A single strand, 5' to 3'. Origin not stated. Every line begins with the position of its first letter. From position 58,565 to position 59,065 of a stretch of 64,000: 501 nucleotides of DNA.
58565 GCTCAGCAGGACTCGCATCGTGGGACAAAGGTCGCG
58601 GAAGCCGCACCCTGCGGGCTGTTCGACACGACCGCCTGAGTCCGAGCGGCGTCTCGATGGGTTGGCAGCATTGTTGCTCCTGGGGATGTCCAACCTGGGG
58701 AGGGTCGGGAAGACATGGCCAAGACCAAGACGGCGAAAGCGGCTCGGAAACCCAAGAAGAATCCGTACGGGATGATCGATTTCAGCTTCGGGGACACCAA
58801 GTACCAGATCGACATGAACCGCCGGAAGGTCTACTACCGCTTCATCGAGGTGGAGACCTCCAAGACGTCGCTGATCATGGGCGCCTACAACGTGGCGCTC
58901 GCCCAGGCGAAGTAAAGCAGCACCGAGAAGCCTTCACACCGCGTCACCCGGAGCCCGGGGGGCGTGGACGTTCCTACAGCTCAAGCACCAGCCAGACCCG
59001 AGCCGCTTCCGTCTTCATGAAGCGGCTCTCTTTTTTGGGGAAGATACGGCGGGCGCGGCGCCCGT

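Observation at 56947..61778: Sigma-54 promoter driving a 66-aa Lys-rich unknown protein, flanked by its likely activator and a GGDEF-GAF/EAL pair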

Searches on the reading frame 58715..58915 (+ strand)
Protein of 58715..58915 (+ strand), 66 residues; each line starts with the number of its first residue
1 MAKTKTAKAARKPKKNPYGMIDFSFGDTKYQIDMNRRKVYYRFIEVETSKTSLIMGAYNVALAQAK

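Call 3: search_protein_families(library=pfam, proteins=[window:58715-58915:+], max_evalue=0.01)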
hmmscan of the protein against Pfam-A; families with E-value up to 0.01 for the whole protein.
window:58715-58915:+ (66 aa): 0 families

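Call 4: search_protein_families(library=ncbifam, proteins=[window:58715-58915:+], max_evalue=0.01)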
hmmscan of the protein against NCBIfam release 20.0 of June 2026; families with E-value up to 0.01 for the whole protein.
window:58715-58915:+ (66 aa): 1 family
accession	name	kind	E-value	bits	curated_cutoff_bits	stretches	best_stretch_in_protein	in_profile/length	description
NF041450.1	MobP1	subfamily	0.002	17.5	200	1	6-51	222-263/321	MobP1 family relaxase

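Call 6: find_homologous_proteins(query=window:58715-58912:+, max_evalue=0.01)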
Query window:58715-58912:+ (66 aa): 52 proteins with E <= 0.01 among 52 candidates.
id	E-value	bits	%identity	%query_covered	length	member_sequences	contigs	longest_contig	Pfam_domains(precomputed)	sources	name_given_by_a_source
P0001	8.9e-34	131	95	100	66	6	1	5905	-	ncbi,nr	ncbi:MAG TPA: hypothetical protein VFQ07_14055 [Candidatus Polarisedimenticolia bacterium]|nr:hypoth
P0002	2.6e-33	129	95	100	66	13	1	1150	-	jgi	jgi:hypothetical protein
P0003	2.1e-31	123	91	100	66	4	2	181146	-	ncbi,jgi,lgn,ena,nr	ncbi:MAG TPA: hypothetical protein VFC25_01550 [Verrucomicrobiae bacterium]|nr:hypothetical protein 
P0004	1.2e-30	121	86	100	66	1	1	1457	-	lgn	-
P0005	8.5e-30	118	88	100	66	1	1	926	-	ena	-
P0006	2.6e-29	117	86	100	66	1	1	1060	-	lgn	-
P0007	3.4e-29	116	86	100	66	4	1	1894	-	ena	-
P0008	5.1e-29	116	85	100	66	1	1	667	-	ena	-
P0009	4.0e-28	113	85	100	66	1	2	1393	-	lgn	-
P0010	1.6e-26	108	82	100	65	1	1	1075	-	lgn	-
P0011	1.2e-25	105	80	91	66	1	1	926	-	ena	-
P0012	2.1e-25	105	80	100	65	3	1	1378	-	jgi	jgi:hypothetical protein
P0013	2.7e-25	104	80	100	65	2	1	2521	-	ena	-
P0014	1.4e-24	102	79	100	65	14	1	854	-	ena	-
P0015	1.6e-24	102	77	100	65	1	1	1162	-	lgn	-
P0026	3.8e-22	94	78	88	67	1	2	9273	-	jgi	jgi:hypothetical protein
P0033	5.6e-21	91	71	89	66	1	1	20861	-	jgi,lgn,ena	-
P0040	2.7e-19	85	68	91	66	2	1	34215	-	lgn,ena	-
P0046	2.6e-18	82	63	98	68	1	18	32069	-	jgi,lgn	jgi:hypothetical protein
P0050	1.8e-16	77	67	86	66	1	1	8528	-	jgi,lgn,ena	-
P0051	1.5e-14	71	79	71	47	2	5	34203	-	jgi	jgi:hypothetical protein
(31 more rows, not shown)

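Call 10: find_encoding_contigs(protein=P0003, flank=6000, max_places=3)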
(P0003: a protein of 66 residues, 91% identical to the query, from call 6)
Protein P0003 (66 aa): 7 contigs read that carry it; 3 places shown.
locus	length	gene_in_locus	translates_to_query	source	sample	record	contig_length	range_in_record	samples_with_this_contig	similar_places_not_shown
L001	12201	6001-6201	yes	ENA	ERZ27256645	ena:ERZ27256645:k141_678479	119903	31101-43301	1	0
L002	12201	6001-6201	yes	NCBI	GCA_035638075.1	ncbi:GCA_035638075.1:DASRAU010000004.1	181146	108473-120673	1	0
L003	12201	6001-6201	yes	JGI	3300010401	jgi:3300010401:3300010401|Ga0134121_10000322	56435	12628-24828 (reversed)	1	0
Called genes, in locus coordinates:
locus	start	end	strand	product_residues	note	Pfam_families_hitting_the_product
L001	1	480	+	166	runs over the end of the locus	PF01668:SmpB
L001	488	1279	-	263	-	PF05690:ThiG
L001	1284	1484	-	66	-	PF02597:ThiS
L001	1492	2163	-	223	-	-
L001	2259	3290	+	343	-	PF17396:DUF1611_N, PF07755:DUF1611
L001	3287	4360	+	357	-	PF02746:MR_MLE_N, PF13378:MR_MLE_C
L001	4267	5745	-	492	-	PF00072:Response_reg, PF00158:Sigma54_activat, PF14532:Sigma54_activ_2, PF07728:AAA_5 (weak), PF25601:AAA_lid_14, PF02954:HTH_8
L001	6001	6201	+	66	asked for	-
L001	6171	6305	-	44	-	-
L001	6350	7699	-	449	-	PF00563:EAL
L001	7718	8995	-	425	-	PF01590:GAF (weak), PF13185:GAF_2 (weak), PF00990:GGDEF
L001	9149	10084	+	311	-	PF01497:Peripla_BP_2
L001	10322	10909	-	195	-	PF13505:OMP_b-brl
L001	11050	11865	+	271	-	PF02634:FdhD-NarQ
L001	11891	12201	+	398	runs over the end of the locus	PF02401:LYTB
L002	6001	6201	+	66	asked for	-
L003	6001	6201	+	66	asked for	-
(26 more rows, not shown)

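Call 11: find_encoding_contigs(protein=P0040, flank=6000, max_places=3)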
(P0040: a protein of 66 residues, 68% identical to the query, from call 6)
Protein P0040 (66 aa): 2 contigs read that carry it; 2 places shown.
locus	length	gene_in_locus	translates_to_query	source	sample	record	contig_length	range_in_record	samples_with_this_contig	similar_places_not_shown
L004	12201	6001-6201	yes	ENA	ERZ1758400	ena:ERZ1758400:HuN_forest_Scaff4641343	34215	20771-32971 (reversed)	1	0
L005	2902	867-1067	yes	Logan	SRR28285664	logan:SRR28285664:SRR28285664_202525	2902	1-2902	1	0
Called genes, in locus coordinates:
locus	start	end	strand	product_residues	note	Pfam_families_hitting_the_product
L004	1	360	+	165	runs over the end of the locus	PF01668:SmpB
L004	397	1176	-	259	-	PF05690:ThiG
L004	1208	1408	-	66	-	PF02597:ThiS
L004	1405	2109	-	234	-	PF11974:bMG3 (weak)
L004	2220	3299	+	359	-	PF17396:DUF1611_N, PF07755:DUF1611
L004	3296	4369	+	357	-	PF02746:MR_MLE_N, PF13378:MR_MLE_C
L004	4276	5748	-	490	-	PF00072:Response_reg, PF00158:Sigma54_activat, PF14532:Sigma54_activ_2, PF07728:AAA_5 (weak), PF25601:AAA_lid_14, PF02954:HTH_8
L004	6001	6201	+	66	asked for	-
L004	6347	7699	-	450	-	PF00563:EAL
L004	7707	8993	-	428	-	PF01590:GAF (weak), PF13185:GAF_2, PF00990:GGDEF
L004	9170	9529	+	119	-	PF07238:PilZ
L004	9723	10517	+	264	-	PF01497:Peripla_BP_2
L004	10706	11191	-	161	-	PF01590:GAF, PF13185:GAF_2, PF13492:GAF_3 (weak)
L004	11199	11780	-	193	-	PF13505:OMP_b-brl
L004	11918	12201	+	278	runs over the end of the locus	PF02634:FdhD-NarQ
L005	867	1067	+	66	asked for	-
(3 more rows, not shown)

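Call 12: find_encoding_contigs(protein=P0046, flank=6000, max_places=4)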
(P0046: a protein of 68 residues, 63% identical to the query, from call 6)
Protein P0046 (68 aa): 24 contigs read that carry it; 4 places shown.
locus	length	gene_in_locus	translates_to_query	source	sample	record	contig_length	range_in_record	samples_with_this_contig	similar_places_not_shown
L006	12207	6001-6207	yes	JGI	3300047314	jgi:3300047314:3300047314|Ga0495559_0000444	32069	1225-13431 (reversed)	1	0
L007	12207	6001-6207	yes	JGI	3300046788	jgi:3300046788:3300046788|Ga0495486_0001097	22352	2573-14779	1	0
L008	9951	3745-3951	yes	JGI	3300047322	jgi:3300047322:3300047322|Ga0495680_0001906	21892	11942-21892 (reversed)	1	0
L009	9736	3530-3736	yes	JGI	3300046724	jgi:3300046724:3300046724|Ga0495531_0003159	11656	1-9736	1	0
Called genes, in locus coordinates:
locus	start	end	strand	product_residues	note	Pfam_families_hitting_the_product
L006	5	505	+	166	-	PF01668:SmpB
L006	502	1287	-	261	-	PF05690:ThiG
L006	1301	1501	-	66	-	PF02597:ThiS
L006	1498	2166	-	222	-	PF11974:bMG3 (faint)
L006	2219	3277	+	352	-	PF17396:DUF1611_N, PF07755:DUF1611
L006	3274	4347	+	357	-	PF02746:MR_MLE_N, PF13378:MR_MLE_C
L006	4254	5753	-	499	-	PF00072:Response_reg, PF00158:Sigma54_activat, PF14532:Sigma54_activ_2, PF07728:AAA_5 (weak), PF25601:AAA_lid_14, PF02954:HTH_8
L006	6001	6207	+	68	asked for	-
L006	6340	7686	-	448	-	PF00563:EAL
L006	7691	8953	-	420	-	PF13185:GAF_2 (weak), PF00990:GGDEF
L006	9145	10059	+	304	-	PF01497:Peripla_BP_2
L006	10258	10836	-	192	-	PF13505:OMP_b-brl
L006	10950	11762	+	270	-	PF02634:FdhD-NarQ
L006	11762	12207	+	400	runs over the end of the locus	PF02401:LYTB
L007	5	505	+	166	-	PF01668:SmpB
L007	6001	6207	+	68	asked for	-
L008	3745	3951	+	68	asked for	-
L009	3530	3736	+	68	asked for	-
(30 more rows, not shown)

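Call 13: find_encoding_contigs(protein=P0033, flank=6000, max_places=2)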
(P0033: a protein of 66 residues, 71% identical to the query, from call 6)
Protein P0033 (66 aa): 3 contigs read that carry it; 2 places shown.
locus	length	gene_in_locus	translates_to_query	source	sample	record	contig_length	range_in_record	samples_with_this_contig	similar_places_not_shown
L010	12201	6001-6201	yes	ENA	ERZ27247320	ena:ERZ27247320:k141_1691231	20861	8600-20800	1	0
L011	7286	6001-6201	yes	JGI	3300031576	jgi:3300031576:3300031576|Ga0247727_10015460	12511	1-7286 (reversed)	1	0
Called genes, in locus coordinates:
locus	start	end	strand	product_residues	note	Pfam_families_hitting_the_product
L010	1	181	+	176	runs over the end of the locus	PF01668:SmpB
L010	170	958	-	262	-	PF05690:ThiG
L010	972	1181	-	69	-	PF02597:ThiS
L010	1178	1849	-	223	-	PF11974:bMG3 (weak)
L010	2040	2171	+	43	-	-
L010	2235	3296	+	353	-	PF17396:DUF1611_N, PF07755:DUF1611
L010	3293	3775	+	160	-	PF02746:MR_MLE_N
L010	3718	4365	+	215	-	PF13378:MR_MLE_C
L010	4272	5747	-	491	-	PF00072:Response_reg, PF00158:Sigma54_activat, PF14532:Sigma54_activ_2, PF00004:AAA (weak), PF07728:AAA_5, PF25601:AAA_lid_14, PF02954:HTH_8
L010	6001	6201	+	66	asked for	-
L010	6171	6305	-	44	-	-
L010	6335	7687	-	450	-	PF00563:EAL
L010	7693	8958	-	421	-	PF01590:GAF, PF13185:GAF_2 (weak), PF00990:GGDEF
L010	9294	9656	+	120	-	PF07238:PilZ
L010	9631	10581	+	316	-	PF01497:Peripla_BP_2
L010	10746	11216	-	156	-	PF01590:GAF, PF13185:GAF_2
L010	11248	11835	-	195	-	PF13505:OMP_b-brl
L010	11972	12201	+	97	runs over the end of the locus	?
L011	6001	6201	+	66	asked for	-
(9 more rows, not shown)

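Call 14: find_encoding_contigs(protein=P0050, flank=6000, max_places=2)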
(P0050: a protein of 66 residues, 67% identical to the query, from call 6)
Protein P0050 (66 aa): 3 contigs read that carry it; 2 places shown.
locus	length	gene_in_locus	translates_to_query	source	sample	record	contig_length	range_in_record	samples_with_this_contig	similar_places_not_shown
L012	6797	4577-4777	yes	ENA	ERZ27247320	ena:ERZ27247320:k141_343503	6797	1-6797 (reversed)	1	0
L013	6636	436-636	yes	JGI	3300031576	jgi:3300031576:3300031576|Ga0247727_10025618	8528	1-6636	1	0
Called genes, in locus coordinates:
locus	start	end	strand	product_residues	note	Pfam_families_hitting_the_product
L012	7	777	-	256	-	PF11974:bMG3 (weak)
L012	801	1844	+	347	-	PF17396:DUF1611_N, PF07755:DUF1611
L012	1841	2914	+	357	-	PF02746:MR_MLE_N, PF13378:MR_MLE_C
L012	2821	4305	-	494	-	PF00072:Response_reg, PF00158:Sigma54_activat, PF14532:Sigma54_activ_2, PF07728:AAA_5 (weak), PF25601:AAA_lid_14, PF02954:HTH_8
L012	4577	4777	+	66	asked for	-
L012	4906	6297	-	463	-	PF00563:EAL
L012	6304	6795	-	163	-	?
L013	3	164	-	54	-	?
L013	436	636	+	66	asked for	-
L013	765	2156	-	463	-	PF00563:EAL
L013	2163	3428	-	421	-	PF01590:GAF (weak), PF13185:GAF_2 (weak), PF00990:GGDEF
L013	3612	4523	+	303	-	PF01497:Peripla_BP_2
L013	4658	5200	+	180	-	-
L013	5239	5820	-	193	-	PF13505:OMP_b-brl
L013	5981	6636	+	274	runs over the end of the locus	PF02634:FdhD-NarQ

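Call 15: find_encoding_contigs(protein=P0051, flank=6000, max_places=2)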
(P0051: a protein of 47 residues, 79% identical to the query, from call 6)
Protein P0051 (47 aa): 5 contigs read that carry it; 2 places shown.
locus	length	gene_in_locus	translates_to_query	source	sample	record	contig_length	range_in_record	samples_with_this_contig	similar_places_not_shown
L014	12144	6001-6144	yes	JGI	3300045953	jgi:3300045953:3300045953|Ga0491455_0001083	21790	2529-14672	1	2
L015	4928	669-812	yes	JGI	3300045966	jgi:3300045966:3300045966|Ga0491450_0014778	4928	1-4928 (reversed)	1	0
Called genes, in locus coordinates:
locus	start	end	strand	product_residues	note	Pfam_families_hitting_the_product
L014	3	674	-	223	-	PF11974:bMG3 (weak)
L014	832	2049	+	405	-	-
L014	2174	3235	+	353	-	PF17396:DUF1611_N, PF07755:DUF1611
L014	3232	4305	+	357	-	PF02746:MR_MLE_N, PF13378:MR_MLE_C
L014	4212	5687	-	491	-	PF00072:Response_reg, PF00158:Sigma54_activat, PF01078:Mg_chelatase (faint), PF14532:Sigma54_activ_2, PF00004:AAA (weak), PF07728:AAA_5, PF25601:AAA_lid_14, PF02954:HTH_8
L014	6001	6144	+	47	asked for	-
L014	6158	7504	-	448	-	PF00563:EAL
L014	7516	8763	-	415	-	PF01590:GAF (weak), PF00990:GGDEF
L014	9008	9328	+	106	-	PF07238:PilZ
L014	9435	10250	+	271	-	PF01497:Peripla_BP_2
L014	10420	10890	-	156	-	PF13185:GAF_2, PF01590:GAF, PF13492:GAF_3 (weak)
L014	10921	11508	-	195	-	PF13505:OMP_b-brl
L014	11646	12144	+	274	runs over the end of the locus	PF02634:FdhD-NarQ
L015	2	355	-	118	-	?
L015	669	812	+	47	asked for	-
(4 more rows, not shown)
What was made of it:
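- A PilZ gene follows the cyclase in L004, L010 and L014 (calls 11, 13, 15).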

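Call 16: find_encoding_contigs(protein=P0026, flank=6000, max_places=2)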
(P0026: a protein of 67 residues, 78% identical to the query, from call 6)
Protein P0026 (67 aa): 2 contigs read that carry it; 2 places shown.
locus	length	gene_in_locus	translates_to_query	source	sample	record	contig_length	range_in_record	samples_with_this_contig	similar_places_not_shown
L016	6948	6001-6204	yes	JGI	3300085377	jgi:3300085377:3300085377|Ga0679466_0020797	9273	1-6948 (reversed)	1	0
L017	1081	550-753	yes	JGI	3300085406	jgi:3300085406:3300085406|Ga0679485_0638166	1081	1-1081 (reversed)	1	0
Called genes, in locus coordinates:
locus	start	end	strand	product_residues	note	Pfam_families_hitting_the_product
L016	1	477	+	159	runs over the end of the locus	PF01668:SmpB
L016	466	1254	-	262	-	PF05690:ThiG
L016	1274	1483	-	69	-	PF02597:ThiS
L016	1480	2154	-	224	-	PF11974:bMG3 (weak)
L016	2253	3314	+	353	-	PF17396:DUF1611_N, PF07755:DUF1611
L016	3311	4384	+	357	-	PF02746:MR_MLE_N, PF13378:MR_MLE_C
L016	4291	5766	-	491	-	PF00072:Response_reg, PF00158:Sigma54_activat, PF01078:Mg_chelatase (faint), PF14532:Sigma54_activ_2, PF07728:AAA_5 (weak), PF25601:AAA_lid_14, PF02954:HTH_8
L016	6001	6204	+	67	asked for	-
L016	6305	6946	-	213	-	?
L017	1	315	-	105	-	?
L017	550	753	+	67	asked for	-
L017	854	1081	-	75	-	?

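Call 24: predict_structure(alignment_id=A3)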
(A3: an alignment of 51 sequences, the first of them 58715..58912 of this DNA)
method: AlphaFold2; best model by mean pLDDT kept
length: 66 residues; sequences in the alignment: 51
mean_pLDDT: 80.1   pTM: 0.61
mean pLDDT of the five models: 80.1, 78.1, 77.4, 77.3, 76.4
residues with pLDDT >= 90: 24; 70-90: 27; 50-70: 7; < 50: 8
segments of 3 or more residues with pLDDT < 50: 1-6
pLDDT, mean of each block of 10 residues (from residue 1): 45 78 91 91 89 90 73
secondary structure, 60 per line:
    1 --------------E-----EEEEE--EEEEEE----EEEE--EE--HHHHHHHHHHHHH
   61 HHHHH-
elements in order: E21-25 E28-33 E38-41 H48-65
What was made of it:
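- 58715..58915 (+): 66-aa small basic protein. Residues 1-19 form a disordered Lys-rich tail (+7 net charge). Residues 20-66 form a conserved core of β strands followed by a C-terminal helix. The AF2 model has pLDDT 80, about 90 in the core (call 24).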

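Call 26: search_protein_representatives(alignment_id=A3)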
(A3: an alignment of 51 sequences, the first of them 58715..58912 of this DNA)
Query: 51 sequences, 66 profile positions. Proteins with E-value up to 0.001 (for the whole library): 51; up to 1e-10: 12; up to 1e-30: 1. The best 51 are listed.
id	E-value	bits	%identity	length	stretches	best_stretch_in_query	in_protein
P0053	4.9e-32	126.0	-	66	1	1-66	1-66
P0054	1.6e-20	89.1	-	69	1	4-66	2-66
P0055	3.1e-17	78.6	-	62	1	19-60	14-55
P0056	7.2e-15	71.0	-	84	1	18-64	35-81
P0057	2.0e-13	66.4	-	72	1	16-63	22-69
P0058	8.4e-13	64.4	-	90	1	9-60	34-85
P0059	4.2e-12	62.1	-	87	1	14-65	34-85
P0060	6.7e-12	61.5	-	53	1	20-63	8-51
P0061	7.7e-12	61.3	-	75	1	18-63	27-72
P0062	9.4e-12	61.0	-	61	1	20-59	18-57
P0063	4.8e-11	58.7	-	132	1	17-60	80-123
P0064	8.9e-11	57.9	-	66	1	1-62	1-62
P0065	7.9e-10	54.8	-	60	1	15-63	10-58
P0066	1.1e-09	54.4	-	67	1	8-63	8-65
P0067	2.0e-09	53.5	-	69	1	1-62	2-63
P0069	5.5e-09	52.1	-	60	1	8-60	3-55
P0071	7.6e-09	51.7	-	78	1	6-61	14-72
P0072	1.8e-08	50.5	-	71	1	5-63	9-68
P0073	1.8e-08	50.5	-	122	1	5-60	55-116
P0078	1.1e-07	48.0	-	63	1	9-62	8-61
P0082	2.4e-07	46.9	-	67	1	8-62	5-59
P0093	1.8e-05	40.9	-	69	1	5-61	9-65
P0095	2.3e-05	40.5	-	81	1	19-61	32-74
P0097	8.6e-05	38.7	-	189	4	36-55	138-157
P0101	2.7e-04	37.1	-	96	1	6-60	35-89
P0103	4.1e-04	36.5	-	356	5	21-43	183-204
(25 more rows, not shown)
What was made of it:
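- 58715..58915 (+): There are 52 close homologues (call 6) and 51 representatives at 50% identity, 49 of them small proteins of 53-132 aa (call 26).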

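Call 28: fold_search(model_id=the predicted structure, library=pdb)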
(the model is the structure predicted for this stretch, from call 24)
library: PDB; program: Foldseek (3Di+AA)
matches with E <= 10: 117; with E <= 0.001: 0
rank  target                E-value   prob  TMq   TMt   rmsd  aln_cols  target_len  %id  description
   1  3q9v_A                7.3e-01  0.38  0.35  0.26   3.5        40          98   20  Crystal structure of rra c-terminal domain(123-221) from Deinococcus radiodurans (released 2012-01-11)
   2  3q9v_B                1.2e+00  0.21  0.32  0.23   3.4        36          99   22  Crystal structure of rra c-terminal domain(123-221) from Deinococcus radiodurans (released 2012-01-11)
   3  4ixa_B                1.4e+00  0.25  0.29  0.21   2.6        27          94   15  Structure of DNA-binding domain of the response regulator SaeR from Staphylococcus epidermidis (released 2014-01-29)
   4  1ys6_B                1.6e+00  0.21  0.27  0.09   2.9        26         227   15  Crystal structure of the response regulatory protein PrrA from Mycobacterium Tuberculosis (released 2006-02-07)
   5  5za3_B                2.1e+00  0.20  0.27  0.19   2.8        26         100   31  Structure of a C-terminal S. mutans response regulator VicR domain (released 2019-02-06)
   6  1ys7_A                2.1e+00  0.12  0.28  0.10   6.5        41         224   12  Crystal structure of the response regulator protein prrA complexed with Mg2+ (released 2006-02-07)
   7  2rv8_MODEL_1_A        2.1e+00  0.11  0.33  0.21   5.8        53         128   15  Solution Structure of the PhoP DNA-Binding Domain from Mycobacterium tuberculosis (released 2015-08-12)
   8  6zwt_C                2.2e+00  0.15  0.27  0.19   2.7        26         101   23  Crystal structure of DNA-binding domain of OmpR of two-component system of Acinetobacter baumannii (released 2021-08-11)
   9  9yka_A                2.2e+00  0.15  0.37  0.14   4.7        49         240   14  Cryo-EM structure of post-fusion EBV gB in complex with AMMO2 fab (released 2025-12-31)
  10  5za3_A                2.6e+00  0.16  0.27  0.18   2.9        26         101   31  Structure of a C-terminal S. mutans response regulator VicR domain (released 2019-02-06)
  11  6lxm_B                2.6e+00  0.16  0.27  0.19   2.8        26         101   12  Crystal structure of C-terminal DNA-binding domain of Escherichia coli OmpR as a domain-swapped dimer (released 2020-12-23)
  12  7k5c_A                2.6e+00  0.08  0.29  0.04  10.5        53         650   15  Structure of T7 DNA ejectosome periplasmic tunnel (released 2021-07-28)
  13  7cgq_C                2.7e+00  0.09  0.32  0.09   9.4        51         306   12  Crystal structure of Azospirillum brasilense L-arabinose 1-dehydrogenase E147A mutant (NADP and L-arabinose bound form (released 2020-07-29)
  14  1ys6_A                2.9e+00  0.10  0.28  0.10   6.5        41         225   12  Crystal structure of the response regulatory protein PrrA from Mycobacterium Tuberculosis (released 2006-02-07)
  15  2m87_MODEL_1_A        2.9e+00  0.09  0.26  0.18   4.5        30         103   20  Structural Basis of DNA Recognition by the Effector Domain of Klebsiella pneumoniae PmrA (released 2014-01-22)
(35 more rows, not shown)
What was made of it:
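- Tried and rejected: Foldseek against PDB gave a best E of 0.73 (call 28).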

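Call 32: search_protein_families(library=pfam, alignment_id=A5, max_evalue=0.1)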
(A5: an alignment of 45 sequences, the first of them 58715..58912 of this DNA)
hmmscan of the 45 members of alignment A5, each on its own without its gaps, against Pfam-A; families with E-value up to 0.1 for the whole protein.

A. member 1, window:58715-58912:+ (66 aa): 1 family
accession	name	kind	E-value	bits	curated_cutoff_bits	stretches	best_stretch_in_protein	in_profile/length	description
PF24154.1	Tis1_ImmP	-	0.013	16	27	1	21-51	16-46/74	Tis1 immunity protein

B. families by the number of members that match (of 45 scanned): 6 families
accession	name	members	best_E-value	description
PF24154.1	Tis1_ImmP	17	0.00039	Tis1 immunity protein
PF11774.14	Lsr2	9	0.018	Lsr2 dimerization domain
PF21547.3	TTI1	1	0.038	TELO2-interacting protein 1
PF01509.24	TruB_N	1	0.041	TruB family pseudouridylate synthase (N terminal domain)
PF13881.12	Rad60-SLD_2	1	0.064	Ubiquitin-2 like Rad60 SUMO-like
PF20004.4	fvmX6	1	0.093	FtsH ternary system domain X6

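Call 33: search_solved_structures(query=A5, max_evalue=10, show_alignments=5)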
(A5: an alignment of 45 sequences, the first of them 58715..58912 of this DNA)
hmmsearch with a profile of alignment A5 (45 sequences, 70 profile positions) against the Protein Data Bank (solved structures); distinct sequences matched with E-value up to 10: 0.
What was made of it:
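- On Tis1 immunity protein (PF24154): The family profile finds no PDB chain even at E<=10 (call 33).
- Closest known: Lsr2. Different: A profile search finds no PDB sequence match (call 33).
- Tried and rejected: A profile search of PDB sequences gave no hits even at E<=10 (call 33).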
